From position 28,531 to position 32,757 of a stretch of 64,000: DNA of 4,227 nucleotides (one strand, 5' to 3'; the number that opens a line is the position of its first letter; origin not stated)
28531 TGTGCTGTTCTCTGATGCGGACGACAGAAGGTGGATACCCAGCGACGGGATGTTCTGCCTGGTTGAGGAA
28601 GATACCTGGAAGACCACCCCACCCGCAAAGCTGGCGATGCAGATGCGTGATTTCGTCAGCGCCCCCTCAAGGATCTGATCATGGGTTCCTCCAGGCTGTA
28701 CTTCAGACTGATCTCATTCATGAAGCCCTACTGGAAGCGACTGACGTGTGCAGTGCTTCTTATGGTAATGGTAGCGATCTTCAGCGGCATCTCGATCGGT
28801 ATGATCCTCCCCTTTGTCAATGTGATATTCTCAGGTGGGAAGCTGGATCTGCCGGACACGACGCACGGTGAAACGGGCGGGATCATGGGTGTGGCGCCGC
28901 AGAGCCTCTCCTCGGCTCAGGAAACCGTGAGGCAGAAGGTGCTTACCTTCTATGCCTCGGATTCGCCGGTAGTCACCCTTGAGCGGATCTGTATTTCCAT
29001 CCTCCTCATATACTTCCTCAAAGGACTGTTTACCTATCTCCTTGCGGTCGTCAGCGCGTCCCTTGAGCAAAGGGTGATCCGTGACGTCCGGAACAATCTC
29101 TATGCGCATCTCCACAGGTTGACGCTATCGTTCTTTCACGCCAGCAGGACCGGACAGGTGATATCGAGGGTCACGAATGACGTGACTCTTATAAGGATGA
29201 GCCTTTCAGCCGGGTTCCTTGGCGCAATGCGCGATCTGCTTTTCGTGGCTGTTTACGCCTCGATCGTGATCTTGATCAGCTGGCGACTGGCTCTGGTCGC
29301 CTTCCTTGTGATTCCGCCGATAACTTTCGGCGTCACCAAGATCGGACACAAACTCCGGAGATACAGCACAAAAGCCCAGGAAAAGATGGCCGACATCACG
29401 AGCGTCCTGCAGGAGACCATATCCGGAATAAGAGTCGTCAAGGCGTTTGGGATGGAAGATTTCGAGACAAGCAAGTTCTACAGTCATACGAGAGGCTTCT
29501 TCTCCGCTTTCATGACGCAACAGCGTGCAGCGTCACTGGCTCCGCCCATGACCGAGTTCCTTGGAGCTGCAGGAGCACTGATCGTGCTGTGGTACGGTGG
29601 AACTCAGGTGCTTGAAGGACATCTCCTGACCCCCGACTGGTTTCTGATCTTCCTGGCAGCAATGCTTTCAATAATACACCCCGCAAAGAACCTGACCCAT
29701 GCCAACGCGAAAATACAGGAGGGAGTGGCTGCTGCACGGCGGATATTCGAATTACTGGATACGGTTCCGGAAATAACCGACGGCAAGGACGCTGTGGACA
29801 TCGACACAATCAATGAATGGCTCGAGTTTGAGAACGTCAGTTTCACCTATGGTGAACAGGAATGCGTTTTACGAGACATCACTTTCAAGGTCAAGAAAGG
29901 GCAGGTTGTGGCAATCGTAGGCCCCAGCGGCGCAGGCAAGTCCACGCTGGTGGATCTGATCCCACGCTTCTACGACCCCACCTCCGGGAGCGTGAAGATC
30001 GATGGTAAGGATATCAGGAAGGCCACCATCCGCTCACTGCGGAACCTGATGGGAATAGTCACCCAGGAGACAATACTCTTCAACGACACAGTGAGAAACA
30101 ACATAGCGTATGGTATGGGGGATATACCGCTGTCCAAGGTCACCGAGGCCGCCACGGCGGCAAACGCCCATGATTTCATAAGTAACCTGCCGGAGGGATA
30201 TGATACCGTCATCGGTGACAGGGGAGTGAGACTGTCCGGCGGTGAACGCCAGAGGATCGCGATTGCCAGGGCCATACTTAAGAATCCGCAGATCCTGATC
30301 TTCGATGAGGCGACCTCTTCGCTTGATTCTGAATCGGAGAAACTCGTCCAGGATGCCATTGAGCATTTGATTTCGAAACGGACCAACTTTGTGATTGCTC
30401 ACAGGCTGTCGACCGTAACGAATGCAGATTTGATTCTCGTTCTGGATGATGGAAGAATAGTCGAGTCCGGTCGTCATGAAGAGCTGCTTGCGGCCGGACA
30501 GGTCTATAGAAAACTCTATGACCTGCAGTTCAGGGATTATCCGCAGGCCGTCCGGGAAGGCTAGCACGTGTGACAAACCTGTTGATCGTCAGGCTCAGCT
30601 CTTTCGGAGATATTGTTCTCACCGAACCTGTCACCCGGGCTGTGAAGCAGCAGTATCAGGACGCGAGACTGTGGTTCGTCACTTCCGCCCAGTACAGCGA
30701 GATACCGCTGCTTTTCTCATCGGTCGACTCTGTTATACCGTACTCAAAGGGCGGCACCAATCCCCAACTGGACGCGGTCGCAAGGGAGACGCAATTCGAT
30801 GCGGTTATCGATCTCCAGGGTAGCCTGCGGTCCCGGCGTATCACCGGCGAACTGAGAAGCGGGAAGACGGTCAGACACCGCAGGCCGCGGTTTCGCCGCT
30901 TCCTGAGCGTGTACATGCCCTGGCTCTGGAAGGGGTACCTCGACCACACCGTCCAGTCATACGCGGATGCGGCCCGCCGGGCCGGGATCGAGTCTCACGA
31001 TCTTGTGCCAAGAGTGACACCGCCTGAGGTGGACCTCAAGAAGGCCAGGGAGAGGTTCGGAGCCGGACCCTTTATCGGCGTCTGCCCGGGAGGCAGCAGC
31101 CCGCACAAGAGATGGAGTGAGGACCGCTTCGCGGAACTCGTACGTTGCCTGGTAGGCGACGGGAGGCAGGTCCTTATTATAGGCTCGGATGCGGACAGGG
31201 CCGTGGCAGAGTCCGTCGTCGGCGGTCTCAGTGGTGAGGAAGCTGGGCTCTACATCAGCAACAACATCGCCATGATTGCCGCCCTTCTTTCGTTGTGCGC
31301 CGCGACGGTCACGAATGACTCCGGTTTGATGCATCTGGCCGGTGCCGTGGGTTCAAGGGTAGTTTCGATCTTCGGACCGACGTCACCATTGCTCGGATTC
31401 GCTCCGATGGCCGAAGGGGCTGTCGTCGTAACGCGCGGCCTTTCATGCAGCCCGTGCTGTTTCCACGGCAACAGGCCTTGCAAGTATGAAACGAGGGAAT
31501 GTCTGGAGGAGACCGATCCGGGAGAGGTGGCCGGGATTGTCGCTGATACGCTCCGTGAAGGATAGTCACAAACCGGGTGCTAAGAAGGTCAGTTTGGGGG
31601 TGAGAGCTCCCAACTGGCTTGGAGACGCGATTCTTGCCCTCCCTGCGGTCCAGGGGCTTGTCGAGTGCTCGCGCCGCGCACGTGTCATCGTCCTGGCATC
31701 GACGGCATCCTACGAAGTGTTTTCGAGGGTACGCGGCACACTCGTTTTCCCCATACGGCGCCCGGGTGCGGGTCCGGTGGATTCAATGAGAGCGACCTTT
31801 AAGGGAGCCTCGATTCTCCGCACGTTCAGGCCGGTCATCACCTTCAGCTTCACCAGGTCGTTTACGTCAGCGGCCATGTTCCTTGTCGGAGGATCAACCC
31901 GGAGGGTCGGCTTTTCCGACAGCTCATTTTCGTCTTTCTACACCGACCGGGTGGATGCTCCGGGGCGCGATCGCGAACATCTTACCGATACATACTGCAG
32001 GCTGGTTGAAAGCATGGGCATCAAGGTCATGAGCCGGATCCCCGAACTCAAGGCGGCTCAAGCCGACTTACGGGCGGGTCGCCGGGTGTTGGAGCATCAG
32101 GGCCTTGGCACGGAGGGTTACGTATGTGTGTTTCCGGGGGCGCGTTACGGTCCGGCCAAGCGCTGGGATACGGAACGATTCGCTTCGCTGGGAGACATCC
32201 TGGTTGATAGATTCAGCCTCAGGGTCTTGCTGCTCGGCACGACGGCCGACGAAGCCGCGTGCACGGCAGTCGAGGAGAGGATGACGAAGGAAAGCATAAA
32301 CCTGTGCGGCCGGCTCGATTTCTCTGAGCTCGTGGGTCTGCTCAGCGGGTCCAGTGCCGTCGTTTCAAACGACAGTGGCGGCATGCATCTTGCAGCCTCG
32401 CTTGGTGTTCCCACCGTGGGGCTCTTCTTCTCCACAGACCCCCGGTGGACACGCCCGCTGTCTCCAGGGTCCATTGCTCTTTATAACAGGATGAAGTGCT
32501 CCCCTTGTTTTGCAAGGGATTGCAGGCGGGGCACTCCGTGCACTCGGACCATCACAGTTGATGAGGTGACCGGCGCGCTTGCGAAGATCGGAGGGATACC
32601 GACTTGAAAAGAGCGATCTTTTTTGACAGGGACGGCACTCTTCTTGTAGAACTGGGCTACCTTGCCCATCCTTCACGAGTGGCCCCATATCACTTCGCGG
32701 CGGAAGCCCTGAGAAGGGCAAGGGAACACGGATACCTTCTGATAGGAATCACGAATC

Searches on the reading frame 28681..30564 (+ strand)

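Call 44: search_protein_families(library=pfam, proteins=[window:28681-30564:+], max_evalue=0.0001)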
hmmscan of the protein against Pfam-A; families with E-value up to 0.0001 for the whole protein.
window:28681-30564:+ (627 aa): 4 families
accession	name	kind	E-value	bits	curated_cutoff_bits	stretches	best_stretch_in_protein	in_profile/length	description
PF00664.28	ABC_membrane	-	1.1e-43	150.4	28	1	71-328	9-270/274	ABC transporter transmembrane region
PF00005.33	ABC_tran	-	6e-36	124.5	25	1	397-546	1-137/137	ABC transporter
PF02463.25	SMC_N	-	5.3e-09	36.3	40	1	436-585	109-208/220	RecF/RecN/SMC N terminal domain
PF13555.12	AAA_29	-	6.9e-05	23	27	0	401-425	16-40/61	P-loop containing region of AAA domain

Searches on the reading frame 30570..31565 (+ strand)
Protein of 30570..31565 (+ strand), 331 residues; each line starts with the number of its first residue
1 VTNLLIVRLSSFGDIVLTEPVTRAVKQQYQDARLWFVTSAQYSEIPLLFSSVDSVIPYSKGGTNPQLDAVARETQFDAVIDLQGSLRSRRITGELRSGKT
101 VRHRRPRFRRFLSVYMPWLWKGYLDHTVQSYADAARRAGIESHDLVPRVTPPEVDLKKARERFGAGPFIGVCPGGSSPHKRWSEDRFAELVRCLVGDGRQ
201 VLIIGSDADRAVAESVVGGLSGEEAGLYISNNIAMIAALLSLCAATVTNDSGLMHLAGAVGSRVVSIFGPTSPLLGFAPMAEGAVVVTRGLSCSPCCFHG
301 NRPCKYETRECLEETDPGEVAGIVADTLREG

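Call 59: search_protein_families(library=pfam, proteins=[window:30570-31565:+], max_evalue=0.0001)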
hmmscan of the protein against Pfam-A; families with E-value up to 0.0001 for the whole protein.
window:30570-31565:+ (331 aa): 1 family
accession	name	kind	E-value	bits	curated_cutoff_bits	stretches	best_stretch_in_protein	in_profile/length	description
PF01075.23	Glyco_transf_9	-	1e-33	117.2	22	1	72-298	9-238/247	Glycosyltransferase family 9 (heptosyltransferase)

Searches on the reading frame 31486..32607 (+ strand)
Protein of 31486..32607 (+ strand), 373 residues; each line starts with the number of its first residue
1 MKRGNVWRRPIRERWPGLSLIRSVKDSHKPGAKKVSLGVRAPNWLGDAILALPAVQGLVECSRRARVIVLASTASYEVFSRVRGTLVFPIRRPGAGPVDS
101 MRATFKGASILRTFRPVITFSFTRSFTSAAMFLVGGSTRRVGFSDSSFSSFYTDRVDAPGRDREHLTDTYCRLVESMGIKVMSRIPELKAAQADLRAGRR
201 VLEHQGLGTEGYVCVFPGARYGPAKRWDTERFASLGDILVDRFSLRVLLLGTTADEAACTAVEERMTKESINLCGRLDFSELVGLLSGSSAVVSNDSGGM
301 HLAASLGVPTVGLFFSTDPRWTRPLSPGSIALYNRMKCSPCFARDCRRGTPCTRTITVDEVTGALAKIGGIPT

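Call 59: search_protein_families(library=pfam, proteins=[window:31486-32607:+], max_evalue=0.0001)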
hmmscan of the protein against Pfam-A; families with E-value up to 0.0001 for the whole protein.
window:31486-32607:+ (373 aa): 1 family
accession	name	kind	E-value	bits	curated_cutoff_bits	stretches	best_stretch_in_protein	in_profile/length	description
PF01075.23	Glyco_transf_9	-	1.9e-37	129.4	22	1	123-348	20-243/247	Glycosyltransferase family 9 (heptosyltransferase)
